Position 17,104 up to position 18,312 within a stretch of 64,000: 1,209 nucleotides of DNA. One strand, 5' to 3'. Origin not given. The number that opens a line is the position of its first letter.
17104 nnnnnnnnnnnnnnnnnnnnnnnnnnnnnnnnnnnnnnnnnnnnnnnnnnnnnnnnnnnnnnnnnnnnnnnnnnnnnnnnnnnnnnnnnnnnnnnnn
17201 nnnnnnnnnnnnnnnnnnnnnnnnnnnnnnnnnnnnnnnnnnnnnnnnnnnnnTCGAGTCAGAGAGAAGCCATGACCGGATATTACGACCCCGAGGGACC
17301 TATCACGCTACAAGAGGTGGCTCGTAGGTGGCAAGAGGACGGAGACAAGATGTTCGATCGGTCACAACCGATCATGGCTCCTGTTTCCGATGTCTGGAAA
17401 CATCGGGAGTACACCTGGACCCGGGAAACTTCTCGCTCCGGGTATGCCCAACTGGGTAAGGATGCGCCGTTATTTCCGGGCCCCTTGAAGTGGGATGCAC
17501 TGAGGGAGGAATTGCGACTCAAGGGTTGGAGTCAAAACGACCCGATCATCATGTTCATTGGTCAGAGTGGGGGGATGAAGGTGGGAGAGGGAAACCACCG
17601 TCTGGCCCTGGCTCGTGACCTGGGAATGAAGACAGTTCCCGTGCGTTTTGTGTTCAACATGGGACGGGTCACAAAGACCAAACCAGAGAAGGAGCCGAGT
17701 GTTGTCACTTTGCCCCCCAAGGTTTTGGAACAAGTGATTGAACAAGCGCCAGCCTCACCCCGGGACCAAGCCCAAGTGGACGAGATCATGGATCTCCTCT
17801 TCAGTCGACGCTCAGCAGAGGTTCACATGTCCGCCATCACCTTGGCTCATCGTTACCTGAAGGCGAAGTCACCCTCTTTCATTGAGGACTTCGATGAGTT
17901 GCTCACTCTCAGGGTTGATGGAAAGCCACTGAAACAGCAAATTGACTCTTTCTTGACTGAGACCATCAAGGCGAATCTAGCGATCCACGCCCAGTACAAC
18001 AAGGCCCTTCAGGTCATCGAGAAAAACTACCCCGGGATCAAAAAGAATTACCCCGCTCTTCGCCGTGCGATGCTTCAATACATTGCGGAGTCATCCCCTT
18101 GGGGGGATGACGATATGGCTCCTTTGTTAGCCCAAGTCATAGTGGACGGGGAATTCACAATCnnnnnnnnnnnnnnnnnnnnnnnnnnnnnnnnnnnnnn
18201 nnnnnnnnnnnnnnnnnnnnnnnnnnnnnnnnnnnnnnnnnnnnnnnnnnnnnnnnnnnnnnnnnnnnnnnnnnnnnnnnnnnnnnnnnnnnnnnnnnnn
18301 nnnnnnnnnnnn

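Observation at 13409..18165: Two adjacent giant polyvalent proteins sharing an ImmA/IrrE-like HExxH module, fused to a P-loop kinase or a ParB-like nuclease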

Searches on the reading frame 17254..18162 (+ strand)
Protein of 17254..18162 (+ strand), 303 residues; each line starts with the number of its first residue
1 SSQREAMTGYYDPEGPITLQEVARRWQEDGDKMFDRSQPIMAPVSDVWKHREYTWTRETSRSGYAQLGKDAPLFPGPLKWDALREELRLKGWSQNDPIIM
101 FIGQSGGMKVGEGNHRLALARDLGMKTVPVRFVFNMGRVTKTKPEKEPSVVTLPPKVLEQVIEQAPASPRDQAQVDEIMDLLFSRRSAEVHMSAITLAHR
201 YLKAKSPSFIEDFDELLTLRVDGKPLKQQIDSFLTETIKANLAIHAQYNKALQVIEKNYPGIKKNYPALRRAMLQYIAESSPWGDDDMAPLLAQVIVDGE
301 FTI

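Call 50: find_homologous_proteins(query=window:17254-18162:+, max_evalue=0.01)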
Query window:17254-18162:+ (303 aa): 38 proteins with E <= 0.01 among 2317 candidates.
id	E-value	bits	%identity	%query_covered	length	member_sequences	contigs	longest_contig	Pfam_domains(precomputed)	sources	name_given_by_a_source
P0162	7.4e-54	201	54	59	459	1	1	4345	-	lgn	-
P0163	8.0e-53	198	52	58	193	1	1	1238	-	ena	-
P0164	2.5e-48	183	49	58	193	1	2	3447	-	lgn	-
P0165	6.5e-48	182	46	59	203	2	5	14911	-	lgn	-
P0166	1.5e-46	177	47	57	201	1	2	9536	-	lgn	-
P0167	6.1e-46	175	47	55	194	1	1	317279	-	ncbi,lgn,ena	-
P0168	2.3e-43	167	47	59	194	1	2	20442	-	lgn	-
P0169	5.0e-42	163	43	60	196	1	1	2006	-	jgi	-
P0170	5.5e-42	162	45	58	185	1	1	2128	-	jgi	jgi:hypothetical protein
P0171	3.5e-41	160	45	58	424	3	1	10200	-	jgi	jgi:hypothetical protein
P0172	1.1e-39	155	47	57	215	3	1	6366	-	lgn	-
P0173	3.0e-39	153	58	39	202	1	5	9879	-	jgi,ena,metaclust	metaclust:\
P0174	7.3e-39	152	45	53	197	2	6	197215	-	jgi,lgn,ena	-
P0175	8.2e-39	152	41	53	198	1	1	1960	-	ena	-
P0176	1.1e-38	152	44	53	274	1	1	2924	-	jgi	jgi:hypothetical protein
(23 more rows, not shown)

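Call 53: search_solved_structures(query=A5, max_evalue=10, show_alignments=3)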
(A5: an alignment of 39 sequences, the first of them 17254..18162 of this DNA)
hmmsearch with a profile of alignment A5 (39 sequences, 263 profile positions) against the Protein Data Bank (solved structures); distinct sequences matched with E-value up to 10: 0.

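Call 54: search_protein_families(library=pfam, alignment_id=A5, max_evalue=1)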
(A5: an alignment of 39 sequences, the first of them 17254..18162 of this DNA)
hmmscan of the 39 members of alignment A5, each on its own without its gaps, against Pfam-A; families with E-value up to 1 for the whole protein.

A. member 1, window:17254-18162:+ (303 aa): 2 families
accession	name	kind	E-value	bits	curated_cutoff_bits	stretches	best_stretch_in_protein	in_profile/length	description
PF00923.25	TAL_FSA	-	0.051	13.4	27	1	149-218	220-283/285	Transaldolase/Fructose-6-phosphate aldolase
PF12022.14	COG2_C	-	0.062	13.3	27.3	1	202-280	102-182/300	COG complex component, COG2, C-terminal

B. families by the number of members that match (of 39 scanned): 28 families (the first 25 are shown)
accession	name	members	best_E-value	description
PF21492.2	bL31_N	2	0.0056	Ribosomal protein L31p, N-terminal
PF02195.25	ParB_N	2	0.052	ParB N-terminal domain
PF19362.4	DUF5938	2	0.086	Family of unknown function (DUF5938)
PF01028.25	Topoisom_I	1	8.2e-30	Eukaryotic DNA topoisomerase I, catalytic core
PF09831.14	DUF2058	1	0.0033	Uncharacterized protein conserved in bacteria (DUF2058)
PF00923.25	TAL_FSA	1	0.051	Transaldolase/Fructose-6-phosphate aldolase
PF12919.13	TcdA_TcdB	1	0.051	TcdA/TcdB catalytic glycosyltransferase domain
PF12022.14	COG2_C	1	0.062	COG complex component, COG2, C-terminal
PF09126.16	NaeI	1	0.062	Restriction endonuclease NaeI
PF02230.22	Abhydrolase_2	1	0.081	Phospholipase/Carboxylesterase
PF02824.27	TGS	1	0.084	TGS domain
PF20187.3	DUF6550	1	0.087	Family of unknown function (DUF6550)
PF24516.1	ARM_KNTC1_2nd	1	0.1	KNTC1 second ARM-repeats domain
PF17778.7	BLACT_WH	1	0.12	Beta-lactamase associated winged helix domain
PF23703.1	DExH18_N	1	0.12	DExH-box ATP-dependent RNA helicase DExH18, N-terminal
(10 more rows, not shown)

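Call 74: search_protein_families(library=phrogs, alignment_id=A5, max_evalue=0.1)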
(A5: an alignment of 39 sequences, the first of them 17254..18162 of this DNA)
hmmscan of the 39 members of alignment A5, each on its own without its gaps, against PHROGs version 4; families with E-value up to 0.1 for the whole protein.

A. member 1, window:17254-18162:+ (303 aa): 5 families
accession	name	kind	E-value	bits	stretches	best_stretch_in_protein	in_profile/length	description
phrog_3147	-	unknown function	0.0094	15.8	1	87-135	256-303/575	-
phrog_21912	-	DNA, RNA and nucleotide metabolism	0.015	16.3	1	105-131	83-109/153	DNA binding protein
phrog_723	-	DNA, RNA and nucleotide metabolism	0.015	16.1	1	94-131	45-84/223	ParB-like partition protein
phrog_498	-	other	0.03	13.9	1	82-133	60-107/633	DNA methyltransferase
phrog_8908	-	unknown function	0.083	13.8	0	224-242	24-42/49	-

B. families by the number of members that match (of 39 scanned): 29 families (the first 25 are shown)
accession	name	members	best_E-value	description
phrog_3147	-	36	3.4e-06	-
phrog_723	-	19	5.4e-05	ParB-like partition protein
phrog_498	-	16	0.00026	DNA methyltransferase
phrog_21912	-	16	0.00082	DNA binding protein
phrog_17439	-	9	0.00035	-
phrog_1033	-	5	0.00061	ParB-like partition protein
phrog_8071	-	5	0.0058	ParB-like partition protein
phrog_26387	-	4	0.018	ParB-like partition nuclease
phrog_4715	-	3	2.3e-06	ParB-like partition protein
phrog_7405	-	3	0.052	-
phrog_620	-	2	6.2e-05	ParB-like partition protein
phrog_6218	-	2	0.00012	ParB-like partition protein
phrog_21315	-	2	0.00072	-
phrog_17465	-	1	0.0048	-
phrog_26377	-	1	0.0078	ParB-like partition protein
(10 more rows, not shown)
